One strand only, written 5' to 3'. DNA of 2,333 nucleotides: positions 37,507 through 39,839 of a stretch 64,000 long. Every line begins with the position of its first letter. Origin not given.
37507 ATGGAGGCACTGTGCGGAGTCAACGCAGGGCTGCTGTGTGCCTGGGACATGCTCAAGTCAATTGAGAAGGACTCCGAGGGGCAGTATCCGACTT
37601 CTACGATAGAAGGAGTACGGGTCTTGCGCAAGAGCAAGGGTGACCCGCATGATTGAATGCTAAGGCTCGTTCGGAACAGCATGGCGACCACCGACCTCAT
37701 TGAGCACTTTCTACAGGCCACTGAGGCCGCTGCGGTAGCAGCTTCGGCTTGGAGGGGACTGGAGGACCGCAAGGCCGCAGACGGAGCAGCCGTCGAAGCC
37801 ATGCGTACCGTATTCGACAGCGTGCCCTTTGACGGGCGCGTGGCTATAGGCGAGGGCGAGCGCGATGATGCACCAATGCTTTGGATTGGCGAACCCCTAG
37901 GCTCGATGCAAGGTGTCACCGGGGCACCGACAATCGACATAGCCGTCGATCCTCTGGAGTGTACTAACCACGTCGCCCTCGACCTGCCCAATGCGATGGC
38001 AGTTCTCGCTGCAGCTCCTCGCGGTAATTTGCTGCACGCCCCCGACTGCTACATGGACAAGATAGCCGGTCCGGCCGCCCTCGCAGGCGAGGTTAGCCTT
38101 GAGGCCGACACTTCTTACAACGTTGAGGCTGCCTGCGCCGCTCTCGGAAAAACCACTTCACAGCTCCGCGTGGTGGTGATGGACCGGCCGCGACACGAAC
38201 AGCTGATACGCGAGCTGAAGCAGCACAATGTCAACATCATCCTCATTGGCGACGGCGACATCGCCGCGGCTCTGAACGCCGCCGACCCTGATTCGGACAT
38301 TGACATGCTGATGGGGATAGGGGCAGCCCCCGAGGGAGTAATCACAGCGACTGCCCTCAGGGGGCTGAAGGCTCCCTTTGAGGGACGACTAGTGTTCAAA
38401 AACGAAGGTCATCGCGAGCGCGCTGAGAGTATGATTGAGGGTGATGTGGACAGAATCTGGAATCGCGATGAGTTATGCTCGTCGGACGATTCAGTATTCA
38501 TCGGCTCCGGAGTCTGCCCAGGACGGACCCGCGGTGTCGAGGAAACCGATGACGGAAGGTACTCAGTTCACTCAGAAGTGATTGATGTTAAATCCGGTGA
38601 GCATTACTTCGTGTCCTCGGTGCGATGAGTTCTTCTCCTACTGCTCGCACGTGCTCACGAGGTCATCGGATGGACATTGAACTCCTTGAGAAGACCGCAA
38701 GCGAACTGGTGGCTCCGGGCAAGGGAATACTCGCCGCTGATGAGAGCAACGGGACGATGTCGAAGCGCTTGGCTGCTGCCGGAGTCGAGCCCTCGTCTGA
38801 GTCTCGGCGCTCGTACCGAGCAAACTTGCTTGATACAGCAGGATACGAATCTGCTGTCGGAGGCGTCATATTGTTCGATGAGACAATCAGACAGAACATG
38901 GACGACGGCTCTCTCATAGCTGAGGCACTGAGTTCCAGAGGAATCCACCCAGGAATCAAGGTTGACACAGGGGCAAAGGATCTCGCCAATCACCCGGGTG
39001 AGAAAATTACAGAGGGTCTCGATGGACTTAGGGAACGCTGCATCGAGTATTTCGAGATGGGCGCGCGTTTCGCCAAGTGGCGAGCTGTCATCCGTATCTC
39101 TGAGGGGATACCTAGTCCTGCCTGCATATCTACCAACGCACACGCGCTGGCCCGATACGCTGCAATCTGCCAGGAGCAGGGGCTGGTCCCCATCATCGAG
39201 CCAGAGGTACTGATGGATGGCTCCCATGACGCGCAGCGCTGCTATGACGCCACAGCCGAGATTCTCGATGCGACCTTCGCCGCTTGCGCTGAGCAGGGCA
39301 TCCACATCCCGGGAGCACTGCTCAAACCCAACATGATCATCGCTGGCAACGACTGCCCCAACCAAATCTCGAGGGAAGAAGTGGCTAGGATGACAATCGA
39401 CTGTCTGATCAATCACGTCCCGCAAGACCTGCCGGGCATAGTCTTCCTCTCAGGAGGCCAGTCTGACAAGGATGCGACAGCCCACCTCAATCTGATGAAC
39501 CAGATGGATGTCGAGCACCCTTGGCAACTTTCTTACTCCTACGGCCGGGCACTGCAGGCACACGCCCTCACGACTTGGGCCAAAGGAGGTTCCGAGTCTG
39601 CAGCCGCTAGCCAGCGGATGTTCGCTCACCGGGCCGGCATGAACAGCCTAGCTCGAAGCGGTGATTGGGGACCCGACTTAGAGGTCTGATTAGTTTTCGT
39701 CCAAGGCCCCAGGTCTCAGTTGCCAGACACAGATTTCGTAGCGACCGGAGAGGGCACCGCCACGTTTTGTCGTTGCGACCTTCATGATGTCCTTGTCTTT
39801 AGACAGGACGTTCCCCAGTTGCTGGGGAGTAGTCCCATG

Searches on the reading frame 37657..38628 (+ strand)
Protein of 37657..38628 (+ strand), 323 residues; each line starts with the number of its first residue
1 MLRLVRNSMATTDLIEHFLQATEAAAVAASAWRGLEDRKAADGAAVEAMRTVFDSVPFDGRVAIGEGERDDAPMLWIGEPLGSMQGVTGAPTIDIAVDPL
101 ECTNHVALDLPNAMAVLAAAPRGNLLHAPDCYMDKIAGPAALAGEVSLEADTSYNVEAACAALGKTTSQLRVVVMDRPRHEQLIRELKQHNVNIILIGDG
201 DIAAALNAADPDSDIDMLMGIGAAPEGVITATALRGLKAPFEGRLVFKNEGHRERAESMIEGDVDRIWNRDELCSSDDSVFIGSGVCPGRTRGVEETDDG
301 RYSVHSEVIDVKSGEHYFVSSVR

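Call 3: search_protein_families(library=pfam, proteins=[window:37657-38628:+], max_evalue=0.1)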
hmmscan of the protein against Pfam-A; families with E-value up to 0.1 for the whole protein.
window:37657-38628:+ (323 aa): 1 family
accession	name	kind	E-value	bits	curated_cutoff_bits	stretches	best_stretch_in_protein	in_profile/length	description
PF03320.18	FBPase_glpX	-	4.5e-100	334.9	27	1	14-321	3-305/307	Bacterial fructose-1,6-bisphosphatase, glpX-encoded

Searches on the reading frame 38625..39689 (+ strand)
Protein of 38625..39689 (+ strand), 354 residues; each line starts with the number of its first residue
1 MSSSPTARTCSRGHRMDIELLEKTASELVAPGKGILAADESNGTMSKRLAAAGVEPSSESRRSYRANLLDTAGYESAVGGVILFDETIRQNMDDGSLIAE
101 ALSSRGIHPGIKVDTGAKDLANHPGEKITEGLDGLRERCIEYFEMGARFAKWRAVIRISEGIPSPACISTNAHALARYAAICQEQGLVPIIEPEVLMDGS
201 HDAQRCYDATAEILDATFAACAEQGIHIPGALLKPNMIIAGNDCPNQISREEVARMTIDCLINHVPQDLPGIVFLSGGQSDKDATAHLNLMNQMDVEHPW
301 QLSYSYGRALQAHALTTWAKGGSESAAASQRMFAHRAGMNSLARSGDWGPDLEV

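Call 3: search_protein_families(library=pfam, proteins=[window:38625-39689:+], max_evalue=0.1)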
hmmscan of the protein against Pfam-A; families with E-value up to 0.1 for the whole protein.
window:38625-39689:+ (354 aa): 1 family
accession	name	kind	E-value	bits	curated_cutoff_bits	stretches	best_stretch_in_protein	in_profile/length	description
PF00274.25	Glycolytic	-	2.1e-125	418.6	22.2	1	21-348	2-329/349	Fructose-bisphosphate aldolase class-I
